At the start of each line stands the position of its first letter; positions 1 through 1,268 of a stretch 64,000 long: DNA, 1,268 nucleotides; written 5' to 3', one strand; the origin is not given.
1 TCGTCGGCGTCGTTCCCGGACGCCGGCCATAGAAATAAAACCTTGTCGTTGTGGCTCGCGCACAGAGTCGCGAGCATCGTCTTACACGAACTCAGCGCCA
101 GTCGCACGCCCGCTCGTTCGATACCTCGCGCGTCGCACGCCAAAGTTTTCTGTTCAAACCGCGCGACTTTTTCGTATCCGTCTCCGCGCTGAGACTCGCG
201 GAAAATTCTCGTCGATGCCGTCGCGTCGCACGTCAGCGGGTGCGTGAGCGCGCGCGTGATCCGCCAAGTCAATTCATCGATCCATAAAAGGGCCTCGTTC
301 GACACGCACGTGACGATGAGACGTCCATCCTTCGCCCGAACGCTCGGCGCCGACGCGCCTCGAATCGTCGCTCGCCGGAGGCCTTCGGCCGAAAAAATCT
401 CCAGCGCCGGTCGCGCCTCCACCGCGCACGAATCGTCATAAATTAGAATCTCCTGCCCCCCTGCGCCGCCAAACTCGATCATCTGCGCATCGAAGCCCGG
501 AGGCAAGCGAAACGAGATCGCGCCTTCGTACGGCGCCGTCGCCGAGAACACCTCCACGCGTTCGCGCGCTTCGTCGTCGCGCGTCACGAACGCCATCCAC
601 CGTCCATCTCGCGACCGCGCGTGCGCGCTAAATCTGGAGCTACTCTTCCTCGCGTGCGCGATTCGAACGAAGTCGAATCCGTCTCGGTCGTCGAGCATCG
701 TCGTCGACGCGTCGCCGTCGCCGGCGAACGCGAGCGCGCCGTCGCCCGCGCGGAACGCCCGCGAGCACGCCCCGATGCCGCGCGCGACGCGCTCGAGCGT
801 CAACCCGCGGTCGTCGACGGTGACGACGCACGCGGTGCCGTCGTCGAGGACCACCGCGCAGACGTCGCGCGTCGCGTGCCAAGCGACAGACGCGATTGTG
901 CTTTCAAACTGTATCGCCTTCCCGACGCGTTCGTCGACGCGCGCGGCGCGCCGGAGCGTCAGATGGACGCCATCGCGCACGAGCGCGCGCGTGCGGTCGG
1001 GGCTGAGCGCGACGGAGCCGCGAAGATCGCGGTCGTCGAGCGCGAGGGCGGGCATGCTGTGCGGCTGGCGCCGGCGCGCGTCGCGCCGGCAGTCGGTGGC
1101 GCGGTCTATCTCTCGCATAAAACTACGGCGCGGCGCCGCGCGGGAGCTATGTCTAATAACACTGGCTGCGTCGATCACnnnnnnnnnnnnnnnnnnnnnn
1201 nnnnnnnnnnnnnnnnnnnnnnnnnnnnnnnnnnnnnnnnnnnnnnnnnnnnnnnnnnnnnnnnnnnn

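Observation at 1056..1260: A protein-like ORF in the AlkB frame starts 60 nt after the AlkB stop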

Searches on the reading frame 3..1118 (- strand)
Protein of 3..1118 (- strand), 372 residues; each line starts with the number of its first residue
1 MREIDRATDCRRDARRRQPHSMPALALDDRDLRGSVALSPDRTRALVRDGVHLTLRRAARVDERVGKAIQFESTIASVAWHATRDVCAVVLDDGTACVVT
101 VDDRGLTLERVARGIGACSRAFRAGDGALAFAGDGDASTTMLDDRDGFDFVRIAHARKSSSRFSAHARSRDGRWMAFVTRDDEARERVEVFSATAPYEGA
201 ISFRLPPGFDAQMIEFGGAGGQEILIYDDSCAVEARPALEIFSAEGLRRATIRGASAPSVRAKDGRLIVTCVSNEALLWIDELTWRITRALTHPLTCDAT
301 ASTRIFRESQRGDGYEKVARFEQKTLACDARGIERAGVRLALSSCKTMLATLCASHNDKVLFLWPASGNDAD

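Call 6: search_solved_structures(query=window:3-1118:-, max_evalue=1)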
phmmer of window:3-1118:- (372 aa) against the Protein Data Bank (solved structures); distinct sequences matched with E-value up to 1: 5.
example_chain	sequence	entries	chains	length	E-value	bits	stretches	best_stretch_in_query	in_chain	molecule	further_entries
3ivr_A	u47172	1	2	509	0.013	18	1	45-138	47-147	Putative long-chain-fatty-acid CoA ligase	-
3to4_C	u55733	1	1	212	0.21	14.1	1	69-117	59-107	NKT Valpha14 (MOUSE VARIABLE DOMAIN, HUMAN CONSTANT DOMAIN)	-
3arb_C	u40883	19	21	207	0.22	14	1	69-117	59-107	NKT Valpha14-Jalpha18,NKT Valpha14-Jalpha18 | Valpha14(mouse variable domain, human constant domain) | NKT TCR V alpha 14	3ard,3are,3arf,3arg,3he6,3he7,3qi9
6cw9_C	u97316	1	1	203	0.25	13.8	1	69-117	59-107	Chimeric T cell antigen receptor alpha chain. Va14,Va24,Ja18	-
3o8x_C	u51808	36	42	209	0.26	13.8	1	69-117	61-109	Valpha14 chimera (Mouse variable domain, Human T-cell receptor alpha chain C region consta | Valpha14 (mouse variable domain, human constant domain) | Valpha14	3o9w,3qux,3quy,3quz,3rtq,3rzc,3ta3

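Call 7: search_protein_families(library=pfam, proteins=[window:3-1118:-], max_evalue=1)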
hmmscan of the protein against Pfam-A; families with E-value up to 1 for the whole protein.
window:3-1118:- (372 aa): 2 families
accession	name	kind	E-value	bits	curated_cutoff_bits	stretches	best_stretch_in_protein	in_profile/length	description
PF15016.13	C5orf34_C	-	0.0023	18.1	27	1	36-105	18-67/82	C5orf34 C-terminal domain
PF23414.1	Beta-prop_EML_2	-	0.042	13.7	90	1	64-179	31-143/266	Echinoderm microtubule-associated protein second beta-propeller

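Call 8: find_homologous_proteins(query=window:3-1118:-, max_evalue=0.001)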
Query window:3-1118:- (372 aa): 4 proteins with E <= 0.001 among 8000 candidates.
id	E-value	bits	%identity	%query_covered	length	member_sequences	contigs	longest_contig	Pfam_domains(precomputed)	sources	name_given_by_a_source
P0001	1.0e-173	596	81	94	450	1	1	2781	-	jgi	jgi:hypothetical protein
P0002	4.6e-124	432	99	53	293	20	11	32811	-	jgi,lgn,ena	jgi:hypothetical protein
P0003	2.7e-94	335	49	91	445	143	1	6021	-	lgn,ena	-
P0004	1.4e-56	210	98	27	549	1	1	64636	-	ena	-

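Call 10: find_encoding_contigs(protein=P0003, flank=6000, max_places=4)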
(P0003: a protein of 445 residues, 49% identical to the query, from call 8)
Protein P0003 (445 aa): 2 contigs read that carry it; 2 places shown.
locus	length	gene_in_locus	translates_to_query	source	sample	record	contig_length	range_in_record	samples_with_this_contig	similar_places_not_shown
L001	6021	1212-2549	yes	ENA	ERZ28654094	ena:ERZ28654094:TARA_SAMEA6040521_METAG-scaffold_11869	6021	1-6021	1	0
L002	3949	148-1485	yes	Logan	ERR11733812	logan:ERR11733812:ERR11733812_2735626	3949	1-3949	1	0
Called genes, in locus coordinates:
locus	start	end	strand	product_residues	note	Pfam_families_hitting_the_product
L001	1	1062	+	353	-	?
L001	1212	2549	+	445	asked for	-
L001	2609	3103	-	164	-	PF05241:EBP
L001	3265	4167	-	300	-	-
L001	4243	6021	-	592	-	?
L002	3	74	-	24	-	?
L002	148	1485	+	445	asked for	-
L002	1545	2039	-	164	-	PF05241:EBP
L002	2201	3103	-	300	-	PF07386:DUF1499 (faint)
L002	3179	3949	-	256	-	?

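Call 11: find_encoding_contigs(protein=P0001, flank=6000, max_places=4)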
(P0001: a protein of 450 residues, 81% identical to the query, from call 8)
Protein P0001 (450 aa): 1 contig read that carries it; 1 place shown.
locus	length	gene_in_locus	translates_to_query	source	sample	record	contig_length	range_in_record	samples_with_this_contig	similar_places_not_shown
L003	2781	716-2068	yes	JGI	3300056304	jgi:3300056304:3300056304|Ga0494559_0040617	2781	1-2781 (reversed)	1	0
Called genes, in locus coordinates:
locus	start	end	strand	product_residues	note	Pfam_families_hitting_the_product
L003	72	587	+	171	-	PF13532:2OG-FeII_Oxy_2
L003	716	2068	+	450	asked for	-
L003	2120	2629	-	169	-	PF05241:EBP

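Call 15: find_encoding_contigs(protein=P0002, flank=4000, max_places=10)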
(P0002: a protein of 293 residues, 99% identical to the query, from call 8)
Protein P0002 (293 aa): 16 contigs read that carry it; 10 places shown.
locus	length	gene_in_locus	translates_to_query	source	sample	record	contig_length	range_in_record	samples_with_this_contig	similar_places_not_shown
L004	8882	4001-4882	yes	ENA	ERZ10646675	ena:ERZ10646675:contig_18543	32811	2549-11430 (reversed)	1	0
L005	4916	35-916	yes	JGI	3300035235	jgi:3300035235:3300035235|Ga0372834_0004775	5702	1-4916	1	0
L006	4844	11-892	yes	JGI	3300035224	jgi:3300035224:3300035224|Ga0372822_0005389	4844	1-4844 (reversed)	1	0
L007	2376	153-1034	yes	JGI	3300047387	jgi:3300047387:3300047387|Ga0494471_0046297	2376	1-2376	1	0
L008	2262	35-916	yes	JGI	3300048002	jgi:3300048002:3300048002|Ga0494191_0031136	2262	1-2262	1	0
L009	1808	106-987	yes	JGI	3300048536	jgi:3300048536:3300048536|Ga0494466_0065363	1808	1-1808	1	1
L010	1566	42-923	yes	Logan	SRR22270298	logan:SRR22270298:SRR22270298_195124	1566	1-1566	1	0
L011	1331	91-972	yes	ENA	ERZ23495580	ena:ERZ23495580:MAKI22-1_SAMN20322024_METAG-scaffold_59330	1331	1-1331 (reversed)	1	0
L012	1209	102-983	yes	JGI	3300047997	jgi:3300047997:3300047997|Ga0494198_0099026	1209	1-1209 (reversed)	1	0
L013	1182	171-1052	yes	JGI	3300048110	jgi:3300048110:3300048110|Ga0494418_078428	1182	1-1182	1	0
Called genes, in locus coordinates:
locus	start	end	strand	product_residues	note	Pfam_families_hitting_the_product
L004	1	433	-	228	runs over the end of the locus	-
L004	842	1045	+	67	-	-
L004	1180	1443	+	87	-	-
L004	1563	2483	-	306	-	PF09177:STX6_10_61_N, PF05739:SNARE (weak)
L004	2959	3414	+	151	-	PF13532:2OG-FeII_Oxy_2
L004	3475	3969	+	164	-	-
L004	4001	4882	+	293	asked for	-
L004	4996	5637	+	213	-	-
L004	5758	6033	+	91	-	-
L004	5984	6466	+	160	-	-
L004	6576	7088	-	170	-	PF05241:EBP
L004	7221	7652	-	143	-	-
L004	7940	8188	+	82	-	-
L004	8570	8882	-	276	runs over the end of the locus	PF22528:PRMT_C (weak)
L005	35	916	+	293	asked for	-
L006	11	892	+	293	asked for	-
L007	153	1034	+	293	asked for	-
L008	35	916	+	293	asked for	-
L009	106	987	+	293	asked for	-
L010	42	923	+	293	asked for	-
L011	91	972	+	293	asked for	-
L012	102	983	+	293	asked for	-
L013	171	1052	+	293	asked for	-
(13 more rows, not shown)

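Call 27: search_protein_representatives(alignment_id=A2)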
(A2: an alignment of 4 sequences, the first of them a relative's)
Query: 4 sequences, 444 profile positions. Proteins with E-value up to 0.001 (for the whole library): 16; up to 1e-10: 11; up to 1e-30: 6. The best 16 are listed.
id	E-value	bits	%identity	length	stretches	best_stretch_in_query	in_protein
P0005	6.3e-212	720.6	-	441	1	1-442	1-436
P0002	6.4e-183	625.0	-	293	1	156-443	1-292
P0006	3.8e-115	401.6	-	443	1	5-442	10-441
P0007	4.4e-109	381.7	-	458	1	1-440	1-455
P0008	2.4e-65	237.5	-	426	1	10-435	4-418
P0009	5.5e-55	203.4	-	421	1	10-421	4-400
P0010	1.2e-27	113.2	-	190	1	295-424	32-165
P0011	6.8e-19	84.4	-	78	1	329-402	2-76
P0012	1.3e-17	80.2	-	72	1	220-289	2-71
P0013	3.8e-15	72.1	-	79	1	1-57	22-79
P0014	2.7e-11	59.4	-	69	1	56-123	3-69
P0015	1.3e-06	44.0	-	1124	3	14-118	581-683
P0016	1.6e-06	43.6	-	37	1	156-191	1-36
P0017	7.9e-06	41.4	-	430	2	12-124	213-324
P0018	1.0e-04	37.7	-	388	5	257-292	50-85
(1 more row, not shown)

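Call 28: list_cluster_members(proteins=[P0005, P0006, P0007, P0008, P0009, P0015, P0017])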
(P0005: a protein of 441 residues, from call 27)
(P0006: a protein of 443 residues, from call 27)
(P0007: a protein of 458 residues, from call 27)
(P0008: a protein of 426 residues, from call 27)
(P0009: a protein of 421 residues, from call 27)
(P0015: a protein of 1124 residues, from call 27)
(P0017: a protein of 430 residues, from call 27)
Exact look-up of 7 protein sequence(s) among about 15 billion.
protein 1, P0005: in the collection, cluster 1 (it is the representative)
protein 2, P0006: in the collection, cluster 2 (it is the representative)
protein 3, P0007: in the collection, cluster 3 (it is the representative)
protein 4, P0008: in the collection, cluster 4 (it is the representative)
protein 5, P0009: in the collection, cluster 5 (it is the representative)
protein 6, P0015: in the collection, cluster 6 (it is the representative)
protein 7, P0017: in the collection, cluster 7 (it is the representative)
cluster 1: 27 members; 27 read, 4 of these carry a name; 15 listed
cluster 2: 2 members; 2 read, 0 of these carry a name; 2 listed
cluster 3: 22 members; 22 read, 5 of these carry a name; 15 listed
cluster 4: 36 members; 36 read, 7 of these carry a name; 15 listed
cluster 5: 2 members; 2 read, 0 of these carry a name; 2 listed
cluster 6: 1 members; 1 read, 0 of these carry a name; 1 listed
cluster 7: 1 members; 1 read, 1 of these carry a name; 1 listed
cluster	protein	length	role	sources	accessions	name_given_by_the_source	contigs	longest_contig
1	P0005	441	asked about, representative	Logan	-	-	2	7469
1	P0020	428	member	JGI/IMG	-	hypothetical protein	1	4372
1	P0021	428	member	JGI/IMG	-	hypothetical protein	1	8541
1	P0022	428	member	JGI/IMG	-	hypothetical protein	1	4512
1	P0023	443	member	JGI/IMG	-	hypothetical protein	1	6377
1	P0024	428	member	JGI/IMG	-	-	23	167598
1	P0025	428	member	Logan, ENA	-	-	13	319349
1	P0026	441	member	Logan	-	-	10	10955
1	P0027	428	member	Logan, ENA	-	-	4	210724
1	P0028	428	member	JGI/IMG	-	-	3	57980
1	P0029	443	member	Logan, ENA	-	-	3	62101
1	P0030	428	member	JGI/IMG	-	-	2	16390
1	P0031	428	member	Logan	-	-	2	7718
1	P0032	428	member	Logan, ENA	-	-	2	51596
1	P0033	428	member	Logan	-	-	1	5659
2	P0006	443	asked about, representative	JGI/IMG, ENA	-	-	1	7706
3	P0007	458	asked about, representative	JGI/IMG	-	hypothetical protein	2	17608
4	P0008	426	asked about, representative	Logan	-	-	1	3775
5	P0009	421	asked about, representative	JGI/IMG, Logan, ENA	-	-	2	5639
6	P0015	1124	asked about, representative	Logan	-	-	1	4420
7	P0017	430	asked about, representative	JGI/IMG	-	WD40 repeat protein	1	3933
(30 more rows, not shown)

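Call 33: list_cluster_members(proteins=[P0002, P0001, P0003, P0004])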
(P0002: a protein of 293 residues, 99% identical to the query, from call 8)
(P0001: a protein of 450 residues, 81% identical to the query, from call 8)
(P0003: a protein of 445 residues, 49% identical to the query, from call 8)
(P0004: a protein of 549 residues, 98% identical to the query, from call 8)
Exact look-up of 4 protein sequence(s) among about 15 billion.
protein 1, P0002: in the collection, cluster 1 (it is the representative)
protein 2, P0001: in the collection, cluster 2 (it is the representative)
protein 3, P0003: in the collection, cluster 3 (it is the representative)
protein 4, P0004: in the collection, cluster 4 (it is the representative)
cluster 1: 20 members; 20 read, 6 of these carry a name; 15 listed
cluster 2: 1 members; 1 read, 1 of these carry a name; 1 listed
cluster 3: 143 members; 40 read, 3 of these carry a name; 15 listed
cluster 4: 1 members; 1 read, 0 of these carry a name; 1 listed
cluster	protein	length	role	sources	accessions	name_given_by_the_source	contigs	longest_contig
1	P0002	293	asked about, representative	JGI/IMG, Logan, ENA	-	hypothetical protein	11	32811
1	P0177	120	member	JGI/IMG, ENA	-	hypothetical protein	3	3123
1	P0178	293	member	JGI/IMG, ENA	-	hypothetical protein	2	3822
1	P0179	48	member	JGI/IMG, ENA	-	hypothetical protein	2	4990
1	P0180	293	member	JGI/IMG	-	hypothetical protein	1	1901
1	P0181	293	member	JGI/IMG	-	hypothetical protein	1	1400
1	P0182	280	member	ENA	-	-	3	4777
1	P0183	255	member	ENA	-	-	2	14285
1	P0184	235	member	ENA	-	-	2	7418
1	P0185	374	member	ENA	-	-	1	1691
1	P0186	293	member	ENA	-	-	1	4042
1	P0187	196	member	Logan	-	-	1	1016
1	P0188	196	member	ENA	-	-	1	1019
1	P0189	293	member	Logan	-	-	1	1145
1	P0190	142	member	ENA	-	-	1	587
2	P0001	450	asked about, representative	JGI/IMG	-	hypothetical protein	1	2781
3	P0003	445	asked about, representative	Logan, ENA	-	-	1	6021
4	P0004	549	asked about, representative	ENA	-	-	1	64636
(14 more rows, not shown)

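Call 59: predict_structure(alignment_id=A3)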
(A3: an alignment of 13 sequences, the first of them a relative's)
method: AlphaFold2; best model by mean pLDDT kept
length: 450 residues; sequences in the alignment: 13
mean_pLDDT: 79.8   pTM: 0.82
mean pLDDT of the five models: 79.8, 79.5, 77.2, 73.0, 72.1
residues with pLDDT >= 90: 160; 70-90: 195; 50-70: 51; < 50: 44
segments of 3 or more residues with pLDDT < 50: 1-7, 95-117, 125-127, 136-146
pLDDT, mean of each block of 10 residues (from residue 1): 50 89 92 92 92 82 79 82 88 51 41 46 53 51 51 76 73 72 74 81 85 68 87 89 91 82 92 90 93 87 88 79 91 89 92 73 94 89 89 92 90 84 89 89 84
secondary structure, 60 per line:
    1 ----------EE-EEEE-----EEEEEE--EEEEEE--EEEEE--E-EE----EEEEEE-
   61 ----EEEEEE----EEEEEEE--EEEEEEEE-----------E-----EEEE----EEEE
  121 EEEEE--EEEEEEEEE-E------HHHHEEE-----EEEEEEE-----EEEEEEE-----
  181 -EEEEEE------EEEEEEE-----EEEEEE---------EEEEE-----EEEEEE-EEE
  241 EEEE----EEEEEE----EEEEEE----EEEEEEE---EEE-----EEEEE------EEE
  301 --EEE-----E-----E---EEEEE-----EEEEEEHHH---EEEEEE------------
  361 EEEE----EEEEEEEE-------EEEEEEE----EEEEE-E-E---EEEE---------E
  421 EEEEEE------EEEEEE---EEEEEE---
elements in order: E14-17 E23-28 E31-36 E39-43 E54-59 E65-70 E75-81 E84-91 E109-112 E117-125 E128-136 H145-148 E149-151 E157-163 E169-175 E182-187 E194-200 E206-211 E221-225 E231-236 E238-244 E249-254 E259-264 E269-275 E279-281 E287-291 E298-300 E303-305 E321-325 E331-336 E343-348 E361-364 E369-376 E384-390 E395-399 E407-410 E420-426 E433-438 E442-447

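Call 61: fold_search(model_id=the predicted structure, library=pdb)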
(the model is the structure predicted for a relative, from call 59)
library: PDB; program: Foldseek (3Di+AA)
matches with E <= 10: 1798; with E <= 0.001: 1489
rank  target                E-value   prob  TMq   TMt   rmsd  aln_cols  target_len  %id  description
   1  8hmc_A                1.2e-12  1.00  0.37  0.25  19.9       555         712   10  base module state 1 of Tetrahymena IFT-A (released 2023-06-14)
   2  5i2t                  3.3e-12  1.00  0.30  0.24  19.1       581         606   11  Domain characterization of the WD protein Pwp2 and their relevance in ribosome biogenesis (released 2017-06-21)
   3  7mq8_LR               5.0e-12  1.00  0.26  0.16  17.6       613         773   13  Cryo-EM structure of the human SSU processome, state pre-A1 (released 2021-09-22)
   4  7mqa_LR               5.5e-12  1.00  0.24  0.15  17.9       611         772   13  Cryo-EM structure of the human SSU processome, state post-A1 (released 2021-09-22)
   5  9a2d_C                6.7e-12  1.00  0.37  0.15  19.4       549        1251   10  Modeling of the ciliary Intraflagellar transport-A complex (released 2024-05-10)
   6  8snb_4A               1.1e-11  1.00  0.39  0.30  17.6       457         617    9  atomic model of sea urchin sperm doublet microtubule (48-nm periodicity) (released 2023-06-28)
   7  6zqd_UA               3.0e-11  1.00  0.25  0.16  18.7       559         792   11  Cryo-EM structure of the 90S pre-ribosome from Saccharomyces cerevisiae, state Post-A1 (released 2020-09-23)
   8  5wlc_LO               3.3e-11  1.00  0.37  0.21  19.8       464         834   10  The complete structure of the small subunit processome (released 2017-09-27)
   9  6rxt_UL               3.4e-11  1.00  0.30  0.20  16.8       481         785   14  Cryo-EM structure of the 90S pre-ribosome (Kre33-Noc4) from Chaetomium thermophilum, state A (released 2019-08-14)
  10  6zqf_UL               3.6e-11  1.00  0.22  0.15  19.7       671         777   10  Cryo-EM structure of the 90S pre-ribosome from Saccharomyces cerevisiae, state Dis-B (Poly-Ala) (released 2020-09-23)
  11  9n73_LO               4.2e-11  1.00  0.36  0.23  17.1       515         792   12  SSU processome maturation and disassembly, State G (released 2025-10-29)
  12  9n6z_LQ               4.9e-11  1.00  0.27  0.18  17.8       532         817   10  SSU processome maturation and disassembly, State D (released 2025-11-05)
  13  9n73_LQ               6.0e-11  1.00  0.33  0.20  18.1       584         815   10  SSU processome maturation and disassembly, State G (released 2025-10-29)
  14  7mqa_LO               6.3e-11  1.00  0.31  0.18  17.6       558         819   12  Cryo-EM structure of the human SSU processome, state post-A1 (released 2021-09-22)
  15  9n6v_LT               6.7e-11  1.00  0.42  0.25  14.7       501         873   10  SSU processome maturation and disassembly, State A (released 2025-11-05)
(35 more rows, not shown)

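Call 64: find_homologous_proteins(query=A3, max_evalue=0.00001)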
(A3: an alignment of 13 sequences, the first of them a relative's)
Query A3 (13 sequences) (450 aa, profile of the alignment): 4 proteins with E <= 0.00001 among 8000 candidates.
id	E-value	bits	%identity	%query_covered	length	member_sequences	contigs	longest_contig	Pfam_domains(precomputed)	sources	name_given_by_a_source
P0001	2.0e-194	665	100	100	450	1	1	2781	-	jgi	jgi:hypothetical protein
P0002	5.6e-149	515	86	65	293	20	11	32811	-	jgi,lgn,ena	jgi:hypothetical protein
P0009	1.0e-148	514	35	92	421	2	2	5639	-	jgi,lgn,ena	-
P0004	7.3e-84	300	85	38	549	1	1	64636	-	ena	-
